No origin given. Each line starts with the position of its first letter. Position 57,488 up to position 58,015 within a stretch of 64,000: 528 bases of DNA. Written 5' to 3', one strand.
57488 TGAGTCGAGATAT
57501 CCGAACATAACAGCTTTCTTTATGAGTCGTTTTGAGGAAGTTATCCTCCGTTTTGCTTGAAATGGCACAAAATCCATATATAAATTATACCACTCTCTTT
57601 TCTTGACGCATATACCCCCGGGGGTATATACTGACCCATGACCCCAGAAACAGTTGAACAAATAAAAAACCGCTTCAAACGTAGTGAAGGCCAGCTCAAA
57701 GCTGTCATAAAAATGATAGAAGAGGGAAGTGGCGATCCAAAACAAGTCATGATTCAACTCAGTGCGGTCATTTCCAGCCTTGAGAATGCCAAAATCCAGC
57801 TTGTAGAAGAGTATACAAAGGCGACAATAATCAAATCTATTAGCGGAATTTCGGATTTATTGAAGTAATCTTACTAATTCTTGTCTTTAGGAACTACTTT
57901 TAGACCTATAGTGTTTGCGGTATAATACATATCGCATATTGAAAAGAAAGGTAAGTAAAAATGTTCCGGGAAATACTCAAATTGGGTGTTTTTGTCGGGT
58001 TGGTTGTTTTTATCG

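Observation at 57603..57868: Ligand-less CsoR/RcnR-family repressor behind a perfect 20-bp palindrome embedded in its own promoter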

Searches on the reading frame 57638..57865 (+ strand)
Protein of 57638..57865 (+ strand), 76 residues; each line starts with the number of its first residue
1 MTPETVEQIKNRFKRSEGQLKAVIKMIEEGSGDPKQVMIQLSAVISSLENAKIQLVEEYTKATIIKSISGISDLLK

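Call 6: search_protein_families(library=pfam, proteins=[window:57638-57865:+], max_evalue=0.1)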
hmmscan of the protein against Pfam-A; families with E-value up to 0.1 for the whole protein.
window:57638-57865:+ (76 aa): 2 families
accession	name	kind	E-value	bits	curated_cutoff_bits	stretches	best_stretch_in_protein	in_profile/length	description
PF02583.22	Trns_repr_metal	-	2.6e-13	50.6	22.8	1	7-68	3-63/78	Metal-sensitive transcriptional repressor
PF07899.16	Frigida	-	0.026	14.3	25.7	1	13-54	242-283/289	Frigida-like protein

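Call 8: search_solved_structures(query=window:57638-57865:+, max_evalue=1, show_alignments=5)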
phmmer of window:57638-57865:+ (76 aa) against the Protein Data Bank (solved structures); distinct sequences matched with E-value up to 1: 17.
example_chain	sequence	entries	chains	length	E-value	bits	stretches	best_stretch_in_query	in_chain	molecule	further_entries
4m1p_A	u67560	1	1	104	4.5e-07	33.5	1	2-69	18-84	Copper-sensitive operon repressor (CsoR)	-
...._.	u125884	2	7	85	8.8e-05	26.3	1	12-58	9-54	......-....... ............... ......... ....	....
7mq3_A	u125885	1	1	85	9.2e-05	26.2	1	12-58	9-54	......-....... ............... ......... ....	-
5fmn_A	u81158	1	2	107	0.002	22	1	3-65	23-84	INRS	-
6ahx_A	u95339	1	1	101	0.0046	20.9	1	7-67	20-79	Putative cytosolic protein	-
4adz_A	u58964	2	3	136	0.03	18.3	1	8-64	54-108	CSOR | COPPER SENSITIVE OPERON REPRESSOR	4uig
2hh7_A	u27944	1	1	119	0.036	18.1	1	10-59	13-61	Hypothetical protein CsoR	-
5lbm_A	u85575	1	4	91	0.076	17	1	2-64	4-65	Transcriptional repressor FrmR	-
5lcy_A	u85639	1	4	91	0.14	16.2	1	2-65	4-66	Frmr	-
9r1j_A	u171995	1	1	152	0.23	15.5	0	11-60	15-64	sc-apCC-4-NR-1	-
5cwo_A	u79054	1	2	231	0.24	15.5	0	2-49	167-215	Designed helical repeat protein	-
5mfi_A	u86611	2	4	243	0.47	14.6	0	17-60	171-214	YIII(Dq.V2)4CqI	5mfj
6ucr_A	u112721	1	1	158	0.49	14.5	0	23-64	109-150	Negative regulator of genetic competence ClpC/mecB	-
6cn8_A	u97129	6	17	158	0.51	14.5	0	23-64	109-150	ATP-dependent Clp protease ATP-binding subunit ClpC1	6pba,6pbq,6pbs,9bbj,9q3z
9din_A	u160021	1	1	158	0.51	14.4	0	23-64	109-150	ATP-dependent Clp protease ATP-binding subunit ClpC1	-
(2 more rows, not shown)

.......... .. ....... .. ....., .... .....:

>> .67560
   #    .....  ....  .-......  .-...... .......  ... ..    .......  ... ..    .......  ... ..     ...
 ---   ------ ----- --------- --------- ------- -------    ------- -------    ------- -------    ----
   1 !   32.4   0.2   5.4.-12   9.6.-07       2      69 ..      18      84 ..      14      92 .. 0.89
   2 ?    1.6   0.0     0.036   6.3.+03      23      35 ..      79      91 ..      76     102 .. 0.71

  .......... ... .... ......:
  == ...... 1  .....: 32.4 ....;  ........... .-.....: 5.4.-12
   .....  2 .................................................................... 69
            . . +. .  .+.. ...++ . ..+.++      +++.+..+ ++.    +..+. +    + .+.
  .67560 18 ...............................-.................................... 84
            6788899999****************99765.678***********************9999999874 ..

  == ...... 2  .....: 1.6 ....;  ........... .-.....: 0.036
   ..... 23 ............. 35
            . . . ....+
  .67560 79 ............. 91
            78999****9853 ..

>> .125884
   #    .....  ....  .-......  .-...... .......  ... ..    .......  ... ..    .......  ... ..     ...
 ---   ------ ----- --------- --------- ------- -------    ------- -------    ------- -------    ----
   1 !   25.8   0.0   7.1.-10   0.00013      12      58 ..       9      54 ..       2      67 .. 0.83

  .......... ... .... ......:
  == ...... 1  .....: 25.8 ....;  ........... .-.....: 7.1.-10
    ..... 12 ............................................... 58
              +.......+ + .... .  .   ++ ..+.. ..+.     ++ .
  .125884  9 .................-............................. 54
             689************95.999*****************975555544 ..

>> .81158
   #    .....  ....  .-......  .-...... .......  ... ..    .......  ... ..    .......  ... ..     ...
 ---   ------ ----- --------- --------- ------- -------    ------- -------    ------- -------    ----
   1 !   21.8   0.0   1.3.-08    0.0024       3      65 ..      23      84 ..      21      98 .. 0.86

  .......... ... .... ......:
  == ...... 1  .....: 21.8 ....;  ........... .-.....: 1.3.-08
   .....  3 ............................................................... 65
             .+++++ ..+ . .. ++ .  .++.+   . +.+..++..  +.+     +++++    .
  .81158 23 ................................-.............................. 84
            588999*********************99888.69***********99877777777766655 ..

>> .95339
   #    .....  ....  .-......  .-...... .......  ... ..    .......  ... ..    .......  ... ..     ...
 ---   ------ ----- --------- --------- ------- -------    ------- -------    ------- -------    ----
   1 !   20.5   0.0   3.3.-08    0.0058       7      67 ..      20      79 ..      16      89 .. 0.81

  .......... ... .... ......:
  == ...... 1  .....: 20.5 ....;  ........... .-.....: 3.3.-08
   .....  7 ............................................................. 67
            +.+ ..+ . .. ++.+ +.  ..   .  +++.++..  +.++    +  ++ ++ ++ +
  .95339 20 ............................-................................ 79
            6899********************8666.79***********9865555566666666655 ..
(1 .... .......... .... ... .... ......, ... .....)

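Call 10: find_homologous_proteins(query=window:57638-57865:+, max_evalue=0.001)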
Query window:57638-57865:+ (76 aa): 6 proteins with E <= 0.001 among 6 candidates.
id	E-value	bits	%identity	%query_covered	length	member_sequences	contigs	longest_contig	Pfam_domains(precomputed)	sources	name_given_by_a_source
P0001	4.1e-38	145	100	100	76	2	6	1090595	PF02583.23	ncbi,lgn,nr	ncbi:MAG: metal-sensing transcriptional repressor [Candidatus Dojkabacteria bacterium]|nr:MAG: metal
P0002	9.8e-24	100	70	100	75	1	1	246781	PF02583.23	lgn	-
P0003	2.8e-22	96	70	96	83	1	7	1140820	PF02583.23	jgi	jgi:DNA-binding FrmR family transcriptional regulator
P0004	7.7e-19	85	62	100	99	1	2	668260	PF02583.23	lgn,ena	-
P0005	7.0e-16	75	58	100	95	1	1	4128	PF02583.23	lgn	-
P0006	6.6e-13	66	75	67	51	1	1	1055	-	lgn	-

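Call 19: find_encoding_contigs(protein=P0004, flank=6000, max_places=2)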
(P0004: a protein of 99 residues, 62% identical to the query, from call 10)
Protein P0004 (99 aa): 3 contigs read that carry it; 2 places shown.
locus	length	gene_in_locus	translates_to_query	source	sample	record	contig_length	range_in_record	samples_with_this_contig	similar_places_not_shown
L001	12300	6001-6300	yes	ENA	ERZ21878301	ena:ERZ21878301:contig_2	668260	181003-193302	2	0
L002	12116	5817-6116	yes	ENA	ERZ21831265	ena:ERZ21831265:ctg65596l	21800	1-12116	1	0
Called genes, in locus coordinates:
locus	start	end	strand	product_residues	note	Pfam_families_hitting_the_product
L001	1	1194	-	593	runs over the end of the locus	PF07973:tRNA_SAD, PF00587:tRNA-synt_2b, PF03129:HGTP_anticodon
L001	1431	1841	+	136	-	PF00717:Peptidase_S24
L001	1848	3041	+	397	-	PF00817:IMS, PF11798:IMS_HHH (faint), PF11799:IMS_C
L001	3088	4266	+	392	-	PF03054:tRNA_Me_trans, PF20259:tRNA_Me_trans_M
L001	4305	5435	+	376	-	-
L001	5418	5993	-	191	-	-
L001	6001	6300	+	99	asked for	PF02583:Trns_repr_metal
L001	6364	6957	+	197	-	-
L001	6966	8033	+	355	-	-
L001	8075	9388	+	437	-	PF00772:DnaB, PF13481:AAA_25, PF03796:DnaB_C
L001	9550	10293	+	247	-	PF12773:DZR (weak), PF13240:Zn_Ribbon_1 (faint)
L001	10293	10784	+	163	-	-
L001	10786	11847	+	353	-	PF00849:PseudoU_synth_2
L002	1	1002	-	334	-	?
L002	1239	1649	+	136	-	PF00717:Peptidase_S24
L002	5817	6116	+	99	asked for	PF02583:Trns_repr_metal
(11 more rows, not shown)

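Call 20: find_encoding_contigs(protein=P0003, flank=6000, max_places=2)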
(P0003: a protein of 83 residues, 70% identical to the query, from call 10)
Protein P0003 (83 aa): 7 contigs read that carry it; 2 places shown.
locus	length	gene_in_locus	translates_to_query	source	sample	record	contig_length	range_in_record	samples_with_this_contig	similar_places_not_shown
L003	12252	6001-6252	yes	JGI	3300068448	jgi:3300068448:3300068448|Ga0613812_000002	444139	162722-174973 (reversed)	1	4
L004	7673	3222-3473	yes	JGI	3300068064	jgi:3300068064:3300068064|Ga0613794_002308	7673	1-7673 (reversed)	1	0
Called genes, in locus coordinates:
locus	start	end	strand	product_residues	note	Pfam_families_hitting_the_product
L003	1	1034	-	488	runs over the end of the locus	PF00070:Pyr_redox (faint), PF00890:FAD_binding_2 (weak), PF01266:DAO, PF01494:FAD_binding_3 (weak), PF01593:Amino_oxidase, PF03486:HI0933_like (faint), PF07992:Pyr_redox_2 (faint), PF13450:NAD_binding_8, +2 more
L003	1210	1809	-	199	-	PF04525:LOR, PF03803:Scramblase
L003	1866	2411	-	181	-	PF03358:FMN_red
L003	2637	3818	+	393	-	PF02540:NAD_synthase (faint), PF03054:tRNA_Me_trans, PF20259:tRNA_Me_trans_M, PF20258:tRNA_Me_trans_C (weak)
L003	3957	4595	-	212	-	PF03435:Sacchrp_dh_NADP (faint), PF05368:NmrA (weak), PF13460:NAD_binding_10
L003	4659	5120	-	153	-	-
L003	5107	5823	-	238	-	-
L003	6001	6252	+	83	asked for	PF02583:Trns_repr_metal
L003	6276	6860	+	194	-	PF04203:Sortase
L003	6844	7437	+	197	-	-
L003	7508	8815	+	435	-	PF00772:DnaB, PF13481:AAA_25, PF03796:DnaB_C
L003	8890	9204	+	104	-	-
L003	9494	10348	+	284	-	PF17032:Zn_ribbon_15 (faint), PF12773:DZR (weak)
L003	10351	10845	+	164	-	-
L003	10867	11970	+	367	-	PF00849:PseudoU_synth_2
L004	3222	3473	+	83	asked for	PF02583:Trns_repr_metal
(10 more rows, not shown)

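Call 25: search_protein_representatives(alignment_id=A1)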
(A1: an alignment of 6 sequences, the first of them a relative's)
Query: 6 sequences, 81 profile positions. Proteins with E-value up to 0.001 (for the whole library): 1791; up to 1e-10: 16; up to 1e-30: 3. The best 150 are listed.
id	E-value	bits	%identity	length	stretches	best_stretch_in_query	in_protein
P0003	3.3e-38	145.7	-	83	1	1-81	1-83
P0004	8.8e-38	144.3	-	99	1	5-81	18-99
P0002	5.0e-35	135.5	-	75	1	6-81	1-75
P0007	2.2e-29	117.4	-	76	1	6-81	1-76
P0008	2.0e-24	101.5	-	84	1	5-81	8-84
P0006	1.3e-22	95.7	-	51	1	31-81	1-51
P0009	1.9e-22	95.1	-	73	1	10-81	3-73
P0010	2.1e-18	82.2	-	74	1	9-81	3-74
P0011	3.0e-15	72.1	-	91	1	12-80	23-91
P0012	6.7e-13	64.6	-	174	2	9-73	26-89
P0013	8.6e-12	61.0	-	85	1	8-80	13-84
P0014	1.1e-11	60.7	-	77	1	7-80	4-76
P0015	4.9e-11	58.6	-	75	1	12-78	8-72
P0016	7.1e-11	58.1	-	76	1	7-81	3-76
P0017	8.2e-11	57.9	-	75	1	13-81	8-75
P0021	2.4e-10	56.4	-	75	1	13-81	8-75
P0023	2.5e-10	56.3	-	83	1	7-81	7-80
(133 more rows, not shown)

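Call 35: find_related_loci(query=A1, collection=genome_contigs, flank=10000)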
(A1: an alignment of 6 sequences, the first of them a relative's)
Query A1 (76 aa) in genome_contigs; peptide patterns used: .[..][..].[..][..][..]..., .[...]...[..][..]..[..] (x = any residue, [..] = any of these).
62 stretches matched a pattern; 3 encode a relative of the query (tblastn E <= 1e-3); 3 distinct loci.
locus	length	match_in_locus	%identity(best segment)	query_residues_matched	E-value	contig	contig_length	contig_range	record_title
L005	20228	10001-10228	59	1-76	4e-25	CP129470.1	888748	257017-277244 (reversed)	MAG: Candidatus Dojkabacteria bacterium isolate cMAG.26 chromosome, complete genome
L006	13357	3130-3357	58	1-76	4e-25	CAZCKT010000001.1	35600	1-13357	MAG TPA_asm: uncultured Candidatus Saccharibacteria bacterium isolate SRP298887_co1_119 genome assembly, contig: NODE_91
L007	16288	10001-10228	58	1-76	8e-25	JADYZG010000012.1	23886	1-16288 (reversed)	MAG: bacterium isolate SJ560 c_000000621563, whole genome shotgun sequence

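Call 38: list_cluster_members(proteins=[P0007, P0008, P0009, P0010, P0011, P0013, P0014, P0017, P0021, P0023])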
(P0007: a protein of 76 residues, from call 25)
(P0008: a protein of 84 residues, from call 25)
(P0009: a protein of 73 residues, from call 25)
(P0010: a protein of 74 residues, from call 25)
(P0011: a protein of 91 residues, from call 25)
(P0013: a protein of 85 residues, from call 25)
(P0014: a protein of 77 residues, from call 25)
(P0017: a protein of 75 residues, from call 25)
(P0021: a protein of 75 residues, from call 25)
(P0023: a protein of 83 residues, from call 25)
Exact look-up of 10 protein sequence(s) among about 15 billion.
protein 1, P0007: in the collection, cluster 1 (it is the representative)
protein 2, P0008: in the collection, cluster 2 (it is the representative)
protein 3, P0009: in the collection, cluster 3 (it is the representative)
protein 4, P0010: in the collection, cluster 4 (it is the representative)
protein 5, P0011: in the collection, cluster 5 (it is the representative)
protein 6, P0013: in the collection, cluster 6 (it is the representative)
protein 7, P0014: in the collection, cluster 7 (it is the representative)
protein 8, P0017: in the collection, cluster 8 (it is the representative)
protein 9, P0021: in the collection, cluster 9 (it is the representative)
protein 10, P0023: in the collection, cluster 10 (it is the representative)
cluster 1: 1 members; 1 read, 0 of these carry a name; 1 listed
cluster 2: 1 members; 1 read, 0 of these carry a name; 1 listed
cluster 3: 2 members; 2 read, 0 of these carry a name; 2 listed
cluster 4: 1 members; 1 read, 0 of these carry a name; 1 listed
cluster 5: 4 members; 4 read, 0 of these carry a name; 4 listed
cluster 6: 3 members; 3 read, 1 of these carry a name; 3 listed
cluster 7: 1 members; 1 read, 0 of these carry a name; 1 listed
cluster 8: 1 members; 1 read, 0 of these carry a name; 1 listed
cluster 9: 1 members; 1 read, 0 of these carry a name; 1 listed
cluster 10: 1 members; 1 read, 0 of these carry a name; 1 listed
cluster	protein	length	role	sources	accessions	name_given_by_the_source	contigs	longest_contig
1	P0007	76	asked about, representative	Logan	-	-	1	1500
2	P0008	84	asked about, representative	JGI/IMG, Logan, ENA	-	-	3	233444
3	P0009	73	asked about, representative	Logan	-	-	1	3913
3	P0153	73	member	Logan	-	-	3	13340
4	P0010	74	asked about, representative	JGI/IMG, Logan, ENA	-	-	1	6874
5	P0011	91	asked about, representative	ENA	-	-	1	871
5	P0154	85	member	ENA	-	-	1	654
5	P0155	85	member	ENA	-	-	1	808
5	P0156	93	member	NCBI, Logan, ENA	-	-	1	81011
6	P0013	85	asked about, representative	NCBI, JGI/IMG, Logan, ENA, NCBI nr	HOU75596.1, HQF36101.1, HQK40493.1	MAG TPA: metal-sensitive transcriptional regulator [Flavobacterium alvei] | metal-sensitive transcriptional regulator [Candidatus Dojkabacteria bacterium]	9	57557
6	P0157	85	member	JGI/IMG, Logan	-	-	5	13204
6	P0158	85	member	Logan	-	-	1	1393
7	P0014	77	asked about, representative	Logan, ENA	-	-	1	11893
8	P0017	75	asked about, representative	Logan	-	-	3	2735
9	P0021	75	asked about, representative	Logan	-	-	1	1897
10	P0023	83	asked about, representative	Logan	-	-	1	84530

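Call 40: find_encoding_contigs(protein=P0013, flank=8000, max_places=1)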
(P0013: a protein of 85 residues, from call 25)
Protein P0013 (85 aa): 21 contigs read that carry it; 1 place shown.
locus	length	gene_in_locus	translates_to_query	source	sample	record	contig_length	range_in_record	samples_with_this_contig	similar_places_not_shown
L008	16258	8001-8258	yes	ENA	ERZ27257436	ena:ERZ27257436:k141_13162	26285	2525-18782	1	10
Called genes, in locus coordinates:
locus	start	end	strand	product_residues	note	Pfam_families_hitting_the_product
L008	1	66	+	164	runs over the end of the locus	PF00436:SSB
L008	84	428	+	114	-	PF01084:Ribosomal_S18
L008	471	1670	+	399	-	-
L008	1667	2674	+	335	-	-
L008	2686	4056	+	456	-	PF22694:CtpB_N-like (weak), PF00595:PDZ (weak), PF13180:PDZ_2, PF17820:PDZ_6, PF03572:Peptidase_S41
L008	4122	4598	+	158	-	PF01281:Ribosomal_L9_N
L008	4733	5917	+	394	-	PF00089:Trypsin, PF10459:Peptidase_S46 (faint), PF13365:Trypsin_2, PF00595:PDZ (weak), PF13180:PDZ_2, PF17820:PDZ_6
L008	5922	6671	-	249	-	PF01978:TrmB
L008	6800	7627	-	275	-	PF13847:Methyltransf_31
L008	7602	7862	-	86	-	PF01197:Ribosomal_L31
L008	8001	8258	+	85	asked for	PF02583:Trns_repr_metal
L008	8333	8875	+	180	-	-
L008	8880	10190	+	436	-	PF00772:DnaB, PF13481:AAA_25, PF03796:DnaB_C, PF06745:ATPase (faint)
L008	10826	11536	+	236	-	PF12773:DZR, PF13248:Zn_ribbon_3 (faint)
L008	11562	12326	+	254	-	-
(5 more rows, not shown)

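Call 41: find_encoding_contigs(protein=P0008, flank=8000, max_places=1)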
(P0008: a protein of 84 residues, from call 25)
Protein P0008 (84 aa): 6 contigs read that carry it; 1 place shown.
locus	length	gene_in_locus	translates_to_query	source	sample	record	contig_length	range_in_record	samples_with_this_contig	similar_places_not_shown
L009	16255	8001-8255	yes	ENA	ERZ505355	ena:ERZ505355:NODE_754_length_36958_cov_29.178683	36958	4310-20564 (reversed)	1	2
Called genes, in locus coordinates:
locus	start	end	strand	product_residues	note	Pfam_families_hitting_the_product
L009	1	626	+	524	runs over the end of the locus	PF00749:tRNA-synt_1c, PF19269:Anticodon_2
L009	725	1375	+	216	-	-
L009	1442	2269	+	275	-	PF00551:Formyl_trans_N, PF02911:Formyl_trans_C (weak)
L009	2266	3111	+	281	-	PF14062:DUF4253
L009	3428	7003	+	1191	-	PF02811:PHP, PF07733:DNA_pol3_alpha, PF17657:DNA_pol3_finger, PF14579:HHH_6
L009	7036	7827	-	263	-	-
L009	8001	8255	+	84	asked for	PF02583:Trns_repr_metal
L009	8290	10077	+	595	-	PF03485:Arg_tRNA_synt_N, PF00750:tRNA-synt_1d, PF05746:DALR_1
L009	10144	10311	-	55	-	PF06940:DUF1287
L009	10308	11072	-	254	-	-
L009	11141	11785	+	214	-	-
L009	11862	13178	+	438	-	PF00772:DnaB, PF13481:AAA_25, PF03796:DnaB_C, PF06745:ATPase (weak)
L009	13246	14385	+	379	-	PF01926:MMR_HSR1, PF02421:FeoB_N, PF06071:YchF-GTPase_C, PF02824:TGS (weak)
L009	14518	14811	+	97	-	PF01022:HTH_5, PF12840:HTH_20 (weak)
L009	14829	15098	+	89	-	PF13192:Thioredoxin_3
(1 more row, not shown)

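Call 42: find_encoding_contigs(protein=P0023, flank=8000, max_places=1)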
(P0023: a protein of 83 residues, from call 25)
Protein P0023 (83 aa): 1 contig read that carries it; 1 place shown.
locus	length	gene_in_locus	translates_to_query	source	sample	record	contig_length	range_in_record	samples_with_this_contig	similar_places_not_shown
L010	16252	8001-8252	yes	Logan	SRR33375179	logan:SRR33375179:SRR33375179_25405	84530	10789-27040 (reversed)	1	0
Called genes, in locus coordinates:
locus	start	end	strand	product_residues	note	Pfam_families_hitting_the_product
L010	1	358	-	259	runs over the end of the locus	-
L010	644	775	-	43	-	-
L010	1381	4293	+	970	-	PF00317:Ribonuc_red_lgN, PF02867:Ribonuc_red_lgC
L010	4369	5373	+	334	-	PF00268:Ribonuc_red_sm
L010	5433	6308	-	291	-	-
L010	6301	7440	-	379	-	PF03462:PCRF, PF00472:RF-1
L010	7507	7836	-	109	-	PF01197:Ribosomal_L31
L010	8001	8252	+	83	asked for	PF02583:Trns_repr_metal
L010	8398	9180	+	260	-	PF04203:Sortase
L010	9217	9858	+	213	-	PF13483:Lactamase_B_3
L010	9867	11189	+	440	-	PF00772:DnaB, PF03796:DnaB_C, PF06745:ATPase (weak), PF13481:AAA_25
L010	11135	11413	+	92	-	-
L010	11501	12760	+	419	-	PF12773:DZR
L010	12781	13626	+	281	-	-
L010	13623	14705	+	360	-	PF00849:PseudoU_synth_2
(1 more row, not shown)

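Call 53: find_related_loci(query=A1, collection=metagenome_contigs, flank=8000)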
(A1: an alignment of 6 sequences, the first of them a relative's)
Query A1 (76 aa) in metagenome_contigs; peptide patterns used: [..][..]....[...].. (x = any residue, [..] = any of these).
186 stretches matched a pattern; 1 encode a relative of the query (tblastn E <= 1e-3); 1 distinct loci.
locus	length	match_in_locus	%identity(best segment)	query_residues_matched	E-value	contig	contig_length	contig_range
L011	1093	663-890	91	1-76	5e-47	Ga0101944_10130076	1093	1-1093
